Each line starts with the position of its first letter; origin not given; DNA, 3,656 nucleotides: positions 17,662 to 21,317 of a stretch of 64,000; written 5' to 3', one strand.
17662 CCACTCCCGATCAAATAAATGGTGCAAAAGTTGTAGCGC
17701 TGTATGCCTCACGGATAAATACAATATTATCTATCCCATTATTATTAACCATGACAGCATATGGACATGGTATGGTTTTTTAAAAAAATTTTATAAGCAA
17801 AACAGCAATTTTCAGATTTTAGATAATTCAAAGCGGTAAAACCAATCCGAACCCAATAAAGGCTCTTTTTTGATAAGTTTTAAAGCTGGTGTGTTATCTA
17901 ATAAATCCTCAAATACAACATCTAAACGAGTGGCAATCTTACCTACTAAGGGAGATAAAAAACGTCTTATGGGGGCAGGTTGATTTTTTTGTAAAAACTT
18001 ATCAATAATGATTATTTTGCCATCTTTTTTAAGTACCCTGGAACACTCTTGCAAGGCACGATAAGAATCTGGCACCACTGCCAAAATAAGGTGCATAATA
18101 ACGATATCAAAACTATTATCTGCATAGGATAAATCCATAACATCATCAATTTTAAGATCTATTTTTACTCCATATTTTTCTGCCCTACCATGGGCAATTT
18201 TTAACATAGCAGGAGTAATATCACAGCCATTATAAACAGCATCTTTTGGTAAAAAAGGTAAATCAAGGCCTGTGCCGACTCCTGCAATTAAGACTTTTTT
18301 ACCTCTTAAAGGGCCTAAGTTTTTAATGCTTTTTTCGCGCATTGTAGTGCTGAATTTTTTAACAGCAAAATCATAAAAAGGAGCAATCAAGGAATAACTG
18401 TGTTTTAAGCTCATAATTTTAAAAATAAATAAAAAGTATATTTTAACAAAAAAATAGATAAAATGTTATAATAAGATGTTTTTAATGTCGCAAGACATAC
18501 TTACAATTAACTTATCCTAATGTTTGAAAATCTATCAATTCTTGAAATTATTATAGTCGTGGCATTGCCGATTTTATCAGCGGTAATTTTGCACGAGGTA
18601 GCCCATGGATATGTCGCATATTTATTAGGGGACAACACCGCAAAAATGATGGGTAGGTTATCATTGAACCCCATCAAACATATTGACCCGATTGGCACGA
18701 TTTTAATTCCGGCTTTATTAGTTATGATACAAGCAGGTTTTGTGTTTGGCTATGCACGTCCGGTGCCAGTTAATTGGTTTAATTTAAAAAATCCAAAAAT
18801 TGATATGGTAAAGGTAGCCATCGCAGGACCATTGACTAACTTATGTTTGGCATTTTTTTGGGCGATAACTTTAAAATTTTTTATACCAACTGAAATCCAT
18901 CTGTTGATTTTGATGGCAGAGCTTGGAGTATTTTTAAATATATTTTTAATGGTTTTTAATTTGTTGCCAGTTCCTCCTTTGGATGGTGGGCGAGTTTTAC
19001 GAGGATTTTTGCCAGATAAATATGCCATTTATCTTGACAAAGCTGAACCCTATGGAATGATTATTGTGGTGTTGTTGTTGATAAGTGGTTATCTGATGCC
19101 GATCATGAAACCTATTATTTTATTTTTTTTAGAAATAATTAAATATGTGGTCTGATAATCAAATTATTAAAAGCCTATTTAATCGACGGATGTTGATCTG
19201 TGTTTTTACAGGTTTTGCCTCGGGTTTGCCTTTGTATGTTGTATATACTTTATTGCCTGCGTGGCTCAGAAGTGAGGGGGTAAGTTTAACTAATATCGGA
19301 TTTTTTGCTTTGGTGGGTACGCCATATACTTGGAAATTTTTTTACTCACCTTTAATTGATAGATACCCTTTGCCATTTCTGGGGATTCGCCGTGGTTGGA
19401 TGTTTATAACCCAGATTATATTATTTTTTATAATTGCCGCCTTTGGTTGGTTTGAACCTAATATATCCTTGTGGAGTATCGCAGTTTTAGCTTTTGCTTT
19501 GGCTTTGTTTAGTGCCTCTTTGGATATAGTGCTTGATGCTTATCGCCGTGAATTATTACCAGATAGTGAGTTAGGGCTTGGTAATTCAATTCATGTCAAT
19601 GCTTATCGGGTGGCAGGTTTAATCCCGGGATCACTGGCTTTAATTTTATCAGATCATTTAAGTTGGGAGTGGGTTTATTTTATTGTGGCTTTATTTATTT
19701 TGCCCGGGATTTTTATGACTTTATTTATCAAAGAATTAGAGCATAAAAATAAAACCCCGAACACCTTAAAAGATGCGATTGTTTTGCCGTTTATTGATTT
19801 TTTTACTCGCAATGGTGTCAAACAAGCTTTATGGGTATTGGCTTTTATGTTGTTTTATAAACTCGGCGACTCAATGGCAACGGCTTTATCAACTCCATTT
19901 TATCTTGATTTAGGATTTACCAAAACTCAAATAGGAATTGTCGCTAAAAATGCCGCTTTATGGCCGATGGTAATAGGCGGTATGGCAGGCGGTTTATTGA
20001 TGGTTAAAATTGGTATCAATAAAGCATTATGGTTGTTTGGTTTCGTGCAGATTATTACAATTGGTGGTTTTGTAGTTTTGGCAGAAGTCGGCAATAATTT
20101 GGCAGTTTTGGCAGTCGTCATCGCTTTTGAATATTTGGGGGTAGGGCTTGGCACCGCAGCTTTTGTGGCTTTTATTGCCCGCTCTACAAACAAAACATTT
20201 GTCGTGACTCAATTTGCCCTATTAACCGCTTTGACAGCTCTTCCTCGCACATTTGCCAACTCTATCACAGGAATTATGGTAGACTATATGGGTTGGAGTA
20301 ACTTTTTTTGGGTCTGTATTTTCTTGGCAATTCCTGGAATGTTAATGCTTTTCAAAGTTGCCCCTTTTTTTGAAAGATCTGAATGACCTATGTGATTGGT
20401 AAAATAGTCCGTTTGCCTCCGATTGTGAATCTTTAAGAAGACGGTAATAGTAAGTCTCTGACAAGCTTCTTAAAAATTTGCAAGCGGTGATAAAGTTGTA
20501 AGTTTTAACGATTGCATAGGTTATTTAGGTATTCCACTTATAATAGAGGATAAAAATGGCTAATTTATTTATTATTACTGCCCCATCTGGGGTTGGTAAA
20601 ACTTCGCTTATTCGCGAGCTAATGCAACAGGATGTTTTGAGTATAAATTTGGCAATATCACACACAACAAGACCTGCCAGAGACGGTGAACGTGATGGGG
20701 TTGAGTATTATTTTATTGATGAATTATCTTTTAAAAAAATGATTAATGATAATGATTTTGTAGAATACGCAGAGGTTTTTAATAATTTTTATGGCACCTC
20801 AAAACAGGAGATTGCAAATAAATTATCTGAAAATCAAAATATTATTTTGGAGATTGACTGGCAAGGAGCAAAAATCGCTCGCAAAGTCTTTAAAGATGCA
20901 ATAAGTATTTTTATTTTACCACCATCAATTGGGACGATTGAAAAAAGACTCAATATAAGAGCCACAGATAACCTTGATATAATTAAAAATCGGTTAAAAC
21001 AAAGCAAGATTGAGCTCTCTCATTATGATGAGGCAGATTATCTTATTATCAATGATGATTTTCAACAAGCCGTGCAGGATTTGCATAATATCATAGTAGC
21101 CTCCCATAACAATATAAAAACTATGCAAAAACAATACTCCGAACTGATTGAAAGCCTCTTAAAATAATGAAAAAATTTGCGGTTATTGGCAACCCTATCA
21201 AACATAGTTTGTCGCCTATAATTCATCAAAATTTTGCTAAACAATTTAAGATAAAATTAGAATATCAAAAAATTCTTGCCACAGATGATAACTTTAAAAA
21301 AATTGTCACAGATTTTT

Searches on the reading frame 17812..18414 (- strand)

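Call 20: search_protein_families(library=pfam, proteins=[window:17812-18414:-], max_evalue=0.001)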
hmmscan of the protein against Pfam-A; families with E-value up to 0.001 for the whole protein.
window:17812-18414:- (200 aa): 7 families
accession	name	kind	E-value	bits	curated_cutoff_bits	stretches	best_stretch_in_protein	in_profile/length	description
PF08241.18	Methyltransf_11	-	1.1e-18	68.1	21.2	1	44-136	3-95/95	Methyltransferase domain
PF13649.12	Methyltransf_25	-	1e-16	61.8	27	1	41-132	1-97/97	Methyltransferase domain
PF13847.12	Methyltransf_31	-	8.9e-15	55.1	27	1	38-149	4-122/145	Methyltransferase domain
PF01209.24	Ubie_methyltran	-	5.3e-12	46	20.1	1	25-138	35-153/233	ubiE/COQ5 methyltransferase family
PF08242.18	Methyltransf_12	-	2e-09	38.5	30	1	44-134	3-98/98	Methyltransferase domain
PF13489.12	Methyltransf_23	-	0.00016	21.9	27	1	33-138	16-118/164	Methyltransferase domain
PF20922.3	Anamorsin_N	-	0.00044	20.4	27.1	1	88-145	38-96/163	Anamorsin, N-terminal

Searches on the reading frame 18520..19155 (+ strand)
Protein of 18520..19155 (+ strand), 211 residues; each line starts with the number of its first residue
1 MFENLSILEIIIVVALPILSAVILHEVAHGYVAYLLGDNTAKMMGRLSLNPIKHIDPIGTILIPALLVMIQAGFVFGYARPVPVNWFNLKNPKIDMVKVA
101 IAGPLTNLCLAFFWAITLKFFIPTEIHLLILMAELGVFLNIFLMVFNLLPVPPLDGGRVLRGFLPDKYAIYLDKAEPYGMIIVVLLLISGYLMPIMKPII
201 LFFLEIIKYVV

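Call 20: search_protein_families(library=pfam, proteins=[window:18520-19155:+], max_evalue=0.001)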
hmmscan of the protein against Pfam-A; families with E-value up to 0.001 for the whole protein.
window:18520-19155:+ (211 aa): 1 family
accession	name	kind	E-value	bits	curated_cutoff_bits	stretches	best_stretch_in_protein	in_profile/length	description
PF02163.28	Peptidase_M50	-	2.5e-14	53.6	27.2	2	133-185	163-216/221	Peptidase family M50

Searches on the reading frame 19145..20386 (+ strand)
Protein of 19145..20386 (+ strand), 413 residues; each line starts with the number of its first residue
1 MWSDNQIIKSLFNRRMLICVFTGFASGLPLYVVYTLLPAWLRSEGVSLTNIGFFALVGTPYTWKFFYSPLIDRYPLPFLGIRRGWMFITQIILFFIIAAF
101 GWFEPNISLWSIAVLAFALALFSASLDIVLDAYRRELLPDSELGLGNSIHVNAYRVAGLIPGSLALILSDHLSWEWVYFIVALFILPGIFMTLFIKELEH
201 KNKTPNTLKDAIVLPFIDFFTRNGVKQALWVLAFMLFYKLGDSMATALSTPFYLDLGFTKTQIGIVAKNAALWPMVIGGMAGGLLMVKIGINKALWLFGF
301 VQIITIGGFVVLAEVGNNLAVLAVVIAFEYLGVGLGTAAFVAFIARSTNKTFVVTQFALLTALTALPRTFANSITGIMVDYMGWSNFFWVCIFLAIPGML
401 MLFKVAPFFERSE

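Call 20: search_protein_families(library=pfam, proteins=[window:19145-20386:+], max_evalue=0.001)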
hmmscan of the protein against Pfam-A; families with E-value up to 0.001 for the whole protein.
window:19145-20386:+ (413 aa): 3 families
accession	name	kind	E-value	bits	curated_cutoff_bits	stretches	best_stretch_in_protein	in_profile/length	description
PF07690.21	MFS_1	-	2.5e-25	89.6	33.4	2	20-346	2-321/347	Major Facilitator Superfamily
PF13000.13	Acatn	-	4.9e-06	25.8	23.7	1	20-103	6-91/546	Acetyl-coenzyme A transporter 1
PF00083.30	Sugar_tr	-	0.00092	18.6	22.3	1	87-197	324-439/452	Sugar (and other) transporter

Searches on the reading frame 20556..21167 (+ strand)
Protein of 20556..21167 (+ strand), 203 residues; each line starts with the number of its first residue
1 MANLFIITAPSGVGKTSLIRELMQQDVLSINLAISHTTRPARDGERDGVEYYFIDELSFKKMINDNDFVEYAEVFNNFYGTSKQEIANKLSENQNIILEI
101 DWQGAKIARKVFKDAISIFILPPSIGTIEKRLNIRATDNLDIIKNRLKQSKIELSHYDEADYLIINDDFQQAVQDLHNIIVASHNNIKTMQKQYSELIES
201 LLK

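Call 7: search_protein_families(library=pfam, proteins=[window:20556-21167:+], max_evalue=0.01)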
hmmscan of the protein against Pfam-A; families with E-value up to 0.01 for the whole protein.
window:20556-21167:+ (203 aa): 4 families
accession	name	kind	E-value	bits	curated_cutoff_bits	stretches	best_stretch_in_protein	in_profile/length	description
PF00625.27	Guanylate_kin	-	5.4e-46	157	25.2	1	3-181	3-180/182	Guanylate kinase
PF13401.12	AAA_22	-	4e-05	24.4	27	1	3-184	6-113/130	AAA domain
PF13191.12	AAA_16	-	0.0059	17.5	32.6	0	3-25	25-47/167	AAA ATPase domain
PF03193.22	RsgA_GTPase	-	0.0087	16.3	30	0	5-31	109-135/174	RsgA GTPase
